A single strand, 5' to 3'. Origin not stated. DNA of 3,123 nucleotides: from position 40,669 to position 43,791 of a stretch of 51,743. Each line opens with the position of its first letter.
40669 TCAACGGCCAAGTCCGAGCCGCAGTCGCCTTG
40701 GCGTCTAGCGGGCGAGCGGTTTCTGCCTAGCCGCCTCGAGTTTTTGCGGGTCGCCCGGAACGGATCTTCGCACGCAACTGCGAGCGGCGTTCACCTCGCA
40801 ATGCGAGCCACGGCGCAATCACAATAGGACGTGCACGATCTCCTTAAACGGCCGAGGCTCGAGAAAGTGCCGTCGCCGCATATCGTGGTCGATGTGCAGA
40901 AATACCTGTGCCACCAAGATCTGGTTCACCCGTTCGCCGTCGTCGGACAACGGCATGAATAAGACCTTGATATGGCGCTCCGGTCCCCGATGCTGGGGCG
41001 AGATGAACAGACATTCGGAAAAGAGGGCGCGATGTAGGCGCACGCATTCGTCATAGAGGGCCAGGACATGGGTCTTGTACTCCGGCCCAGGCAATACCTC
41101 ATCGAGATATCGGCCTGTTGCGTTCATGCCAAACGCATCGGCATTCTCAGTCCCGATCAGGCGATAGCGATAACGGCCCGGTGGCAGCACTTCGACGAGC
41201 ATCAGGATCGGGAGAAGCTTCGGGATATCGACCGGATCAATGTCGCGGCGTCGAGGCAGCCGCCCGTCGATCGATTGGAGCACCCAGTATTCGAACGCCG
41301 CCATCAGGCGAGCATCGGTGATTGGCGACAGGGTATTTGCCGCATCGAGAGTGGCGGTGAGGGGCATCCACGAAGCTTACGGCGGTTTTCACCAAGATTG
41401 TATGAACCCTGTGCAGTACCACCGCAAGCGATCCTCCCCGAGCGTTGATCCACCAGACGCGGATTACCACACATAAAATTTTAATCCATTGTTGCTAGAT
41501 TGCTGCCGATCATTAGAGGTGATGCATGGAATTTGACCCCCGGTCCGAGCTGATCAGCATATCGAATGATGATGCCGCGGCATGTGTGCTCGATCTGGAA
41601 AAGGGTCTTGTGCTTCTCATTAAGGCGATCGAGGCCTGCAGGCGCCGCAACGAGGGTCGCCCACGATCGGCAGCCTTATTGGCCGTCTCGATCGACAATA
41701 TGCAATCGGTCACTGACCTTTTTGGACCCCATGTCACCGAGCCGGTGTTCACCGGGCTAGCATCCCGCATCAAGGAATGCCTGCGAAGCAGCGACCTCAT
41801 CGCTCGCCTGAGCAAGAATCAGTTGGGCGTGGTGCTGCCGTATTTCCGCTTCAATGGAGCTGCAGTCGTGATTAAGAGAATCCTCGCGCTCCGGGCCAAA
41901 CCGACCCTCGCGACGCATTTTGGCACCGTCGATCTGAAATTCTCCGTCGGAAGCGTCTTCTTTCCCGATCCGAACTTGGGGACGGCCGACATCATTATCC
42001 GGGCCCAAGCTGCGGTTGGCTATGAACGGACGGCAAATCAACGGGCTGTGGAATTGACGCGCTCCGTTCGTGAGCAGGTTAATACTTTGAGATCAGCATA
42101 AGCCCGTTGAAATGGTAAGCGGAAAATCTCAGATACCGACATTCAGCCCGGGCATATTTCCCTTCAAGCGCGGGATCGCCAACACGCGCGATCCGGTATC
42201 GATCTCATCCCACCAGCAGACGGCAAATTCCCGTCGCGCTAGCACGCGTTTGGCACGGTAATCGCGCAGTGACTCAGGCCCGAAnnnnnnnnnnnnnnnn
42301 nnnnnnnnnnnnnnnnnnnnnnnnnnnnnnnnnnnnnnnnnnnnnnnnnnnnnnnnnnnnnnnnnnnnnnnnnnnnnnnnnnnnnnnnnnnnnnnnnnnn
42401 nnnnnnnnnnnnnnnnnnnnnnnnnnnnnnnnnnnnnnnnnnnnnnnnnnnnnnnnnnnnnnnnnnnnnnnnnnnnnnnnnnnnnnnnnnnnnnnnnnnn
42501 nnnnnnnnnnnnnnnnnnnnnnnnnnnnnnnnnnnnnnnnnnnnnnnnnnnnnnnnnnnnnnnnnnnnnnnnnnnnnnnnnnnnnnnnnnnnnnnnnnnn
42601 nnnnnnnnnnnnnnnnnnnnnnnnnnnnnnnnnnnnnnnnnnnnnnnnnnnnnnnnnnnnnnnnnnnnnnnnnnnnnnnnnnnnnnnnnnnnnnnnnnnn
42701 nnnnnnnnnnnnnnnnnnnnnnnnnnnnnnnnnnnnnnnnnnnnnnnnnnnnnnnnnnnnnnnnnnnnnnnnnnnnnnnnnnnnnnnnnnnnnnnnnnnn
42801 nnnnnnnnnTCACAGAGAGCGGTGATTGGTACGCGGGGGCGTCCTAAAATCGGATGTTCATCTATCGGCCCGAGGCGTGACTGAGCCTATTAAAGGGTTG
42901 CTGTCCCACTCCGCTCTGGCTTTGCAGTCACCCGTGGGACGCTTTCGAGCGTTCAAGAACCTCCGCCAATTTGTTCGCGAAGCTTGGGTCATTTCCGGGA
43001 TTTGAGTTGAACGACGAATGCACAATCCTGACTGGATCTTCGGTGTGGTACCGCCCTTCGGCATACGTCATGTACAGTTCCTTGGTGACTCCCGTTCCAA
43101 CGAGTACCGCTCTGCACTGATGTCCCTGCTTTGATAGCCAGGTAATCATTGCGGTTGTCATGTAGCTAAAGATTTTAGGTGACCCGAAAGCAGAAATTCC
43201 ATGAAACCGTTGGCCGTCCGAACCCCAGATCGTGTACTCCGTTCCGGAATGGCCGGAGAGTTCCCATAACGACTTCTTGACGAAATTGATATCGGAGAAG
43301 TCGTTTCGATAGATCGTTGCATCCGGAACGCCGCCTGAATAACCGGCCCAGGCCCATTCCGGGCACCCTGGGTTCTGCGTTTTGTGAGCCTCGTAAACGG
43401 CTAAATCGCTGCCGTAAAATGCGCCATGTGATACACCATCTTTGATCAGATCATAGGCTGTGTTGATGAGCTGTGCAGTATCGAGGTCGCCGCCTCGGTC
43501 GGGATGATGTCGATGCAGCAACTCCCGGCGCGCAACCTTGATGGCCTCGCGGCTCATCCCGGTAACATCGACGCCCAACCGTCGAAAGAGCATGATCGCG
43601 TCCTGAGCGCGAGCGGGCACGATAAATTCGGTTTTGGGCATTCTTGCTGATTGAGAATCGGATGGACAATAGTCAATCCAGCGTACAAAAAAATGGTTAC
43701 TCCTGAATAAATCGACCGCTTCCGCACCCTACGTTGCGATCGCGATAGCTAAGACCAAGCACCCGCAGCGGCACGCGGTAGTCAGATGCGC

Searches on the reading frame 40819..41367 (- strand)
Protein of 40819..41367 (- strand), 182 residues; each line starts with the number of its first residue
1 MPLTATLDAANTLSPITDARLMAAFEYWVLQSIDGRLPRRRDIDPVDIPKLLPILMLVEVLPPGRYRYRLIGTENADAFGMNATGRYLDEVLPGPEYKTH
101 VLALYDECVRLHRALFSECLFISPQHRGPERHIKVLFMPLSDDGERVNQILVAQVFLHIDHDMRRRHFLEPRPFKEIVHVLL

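Call 16: find_encoding_contigs(protein=window:40819-41367:-, flank=10000, max_places=10)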
Protein window:40819-41367:- (182 aa): 23 contigs read that carry it; 10 places shown.
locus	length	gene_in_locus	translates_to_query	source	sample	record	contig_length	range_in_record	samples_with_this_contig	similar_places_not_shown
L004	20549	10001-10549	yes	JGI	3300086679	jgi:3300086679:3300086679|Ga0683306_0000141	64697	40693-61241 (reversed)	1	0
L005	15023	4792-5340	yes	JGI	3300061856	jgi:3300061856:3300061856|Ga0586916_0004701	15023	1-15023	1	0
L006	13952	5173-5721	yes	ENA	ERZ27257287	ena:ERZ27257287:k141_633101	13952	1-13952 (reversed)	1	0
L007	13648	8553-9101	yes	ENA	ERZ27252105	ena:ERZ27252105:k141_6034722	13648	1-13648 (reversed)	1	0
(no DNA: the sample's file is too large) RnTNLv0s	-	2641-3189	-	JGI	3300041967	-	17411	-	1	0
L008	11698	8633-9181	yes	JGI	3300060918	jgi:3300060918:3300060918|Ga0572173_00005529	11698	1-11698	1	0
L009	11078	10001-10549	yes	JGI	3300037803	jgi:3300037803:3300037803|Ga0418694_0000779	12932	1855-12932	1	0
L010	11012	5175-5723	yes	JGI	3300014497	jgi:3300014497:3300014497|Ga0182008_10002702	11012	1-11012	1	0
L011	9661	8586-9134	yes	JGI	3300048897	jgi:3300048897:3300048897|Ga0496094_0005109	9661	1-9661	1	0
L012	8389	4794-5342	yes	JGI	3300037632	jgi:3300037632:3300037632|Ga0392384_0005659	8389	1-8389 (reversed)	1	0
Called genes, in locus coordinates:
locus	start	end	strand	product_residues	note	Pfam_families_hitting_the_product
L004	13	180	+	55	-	PF13467:RHH_4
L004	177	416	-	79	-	-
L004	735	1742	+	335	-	PF01068:DNA_ligase_A_M, PF04679:DNA_ligase_A_C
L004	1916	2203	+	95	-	-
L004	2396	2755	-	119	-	-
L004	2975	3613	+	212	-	PF00072:Response_reg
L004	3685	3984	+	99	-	-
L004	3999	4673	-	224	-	-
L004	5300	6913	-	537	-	PF00989:PAS, PF13188:PAS_8 (faint), PF08447:PAS_3, PF08448:PAS_4 (weak), PF13426:PAS_9 (weak), PF00512:HisKA, PF02518:HATPase_c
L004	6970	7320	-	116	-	PF06627:DUF1153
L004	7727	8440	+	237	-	-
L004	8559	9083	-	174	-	PF07238:PilZ (weak)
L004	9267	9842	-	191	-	PF00990:GGDEF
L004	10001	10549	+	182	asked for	PF07310:PAS_5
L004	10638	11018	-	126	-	-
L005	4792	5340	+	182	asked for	PF07310:PAS_5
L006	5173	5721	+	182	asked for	PF07310:PAS_5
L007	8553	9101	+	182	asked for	PF07310:PAS_5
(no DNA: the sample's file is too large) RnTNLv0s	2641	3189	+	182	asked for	PF07310:PAS_5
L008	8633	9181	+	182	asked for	PF07310:PAS_5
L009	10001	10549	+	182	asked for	PF07310:PAS_5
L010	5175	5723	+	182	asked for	PF07310:PAS_5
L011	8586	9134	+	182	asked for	PF07310:PAS_5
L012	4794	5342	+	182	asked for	PF07310:PAS_5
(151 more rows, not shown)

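Call 17: search_protein_families(library=pfam, proteins=[window:40819-41367:-], max_evalue=0.01)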
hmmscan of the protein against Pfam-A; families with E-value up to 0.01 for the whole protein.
window:40819-41367:- (182 aa): 1 family
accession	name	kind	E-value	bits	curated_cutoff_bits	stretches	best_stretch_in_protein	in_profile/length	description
PF07310.19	PAS_5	-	1.2e-11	45.1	22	1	21-149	6-131/137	PAS domain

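Call 78: search_dna_similar(query=window:40819-41367:-, collection=plasmids, mode=protein, max_rows=12)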
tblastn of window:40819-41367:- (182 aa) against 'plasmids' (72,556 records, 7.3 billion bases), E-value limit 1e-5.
Records with a match: 4; places in all: 4; records where one place covers at least 80% of the query: 2.
Best place of each record, by identity: <60% 4.
By first word of the organism name: Niveispirillum 1; Skermanella 1; Tistrella 1; Indioceanicola 1.
By predicted mobility (MOB-suite, as given by PLSDB): non-mobilizable 2; mobilizable 1; conjugative 1.
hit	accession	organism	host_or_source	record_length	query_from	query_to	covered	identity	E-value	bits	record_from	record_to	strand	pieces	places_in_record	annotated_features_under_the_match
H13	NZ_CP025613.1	Niveispirillum cyanobacteriorum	sing cell,cyanobacterial aggregates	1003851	16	178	90%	32.7%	2e-8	60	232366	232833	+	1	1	none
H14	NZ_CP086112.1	Skermanella rosea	single cell,hydrocarbon-contaminated ...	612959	11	159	82%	35.7%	2e-11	69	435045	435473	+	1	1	PAS domain-containing protein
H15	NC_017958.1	Tistrella mobilis KA081020-065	-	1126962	3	110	59%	38.1%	9e-10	64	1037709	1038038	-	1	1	record has no annotation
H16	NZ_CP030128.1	Indioceanicola profundi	sediment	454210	5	109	58%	33.0%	5e-8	59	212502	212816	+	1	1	hypothetical protein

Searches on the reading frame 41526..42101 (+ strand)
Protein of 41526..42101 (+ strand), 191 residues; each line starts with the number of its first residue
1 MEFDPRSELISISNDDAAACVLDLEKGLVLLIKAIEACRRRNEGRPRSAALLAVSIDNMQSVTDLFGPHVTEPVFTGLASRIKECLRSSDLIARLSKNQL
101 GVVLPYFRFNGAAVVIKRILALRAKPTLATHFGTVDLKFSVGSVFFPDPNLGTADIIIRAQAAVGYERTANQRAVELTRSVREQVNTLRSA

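Call 17: search_protein_families(library=pfam, proteins=[window:41526-42101:+], max_evalue=0.01)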
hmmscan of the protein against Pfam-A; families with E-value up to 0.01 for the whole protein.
window:41526-42101:+ (191 aa): 1 family
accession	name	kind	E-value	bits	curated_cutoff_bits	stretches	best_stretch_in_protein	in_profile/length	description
PF00990.26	GGDEF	-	2.1e-15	57.3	23.8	1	42-164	26-151/161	Diguanylate cyclase, GGDEF domain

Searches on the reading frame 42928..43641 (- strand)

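Call 89: search_protein_families(library=pfam, proteins=[window:42928-43641:-], max_evalue=0.01)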
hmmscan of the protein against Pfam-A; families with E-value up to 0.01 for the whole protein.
window:42928-43641:- (237 aa): 1 family
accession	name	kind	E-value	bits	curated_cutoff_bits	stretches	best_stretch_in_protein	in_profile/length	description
PF00226.36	DnaJ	-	0.0017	18.8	27.8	1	20-68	4-55/63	DnaJ domain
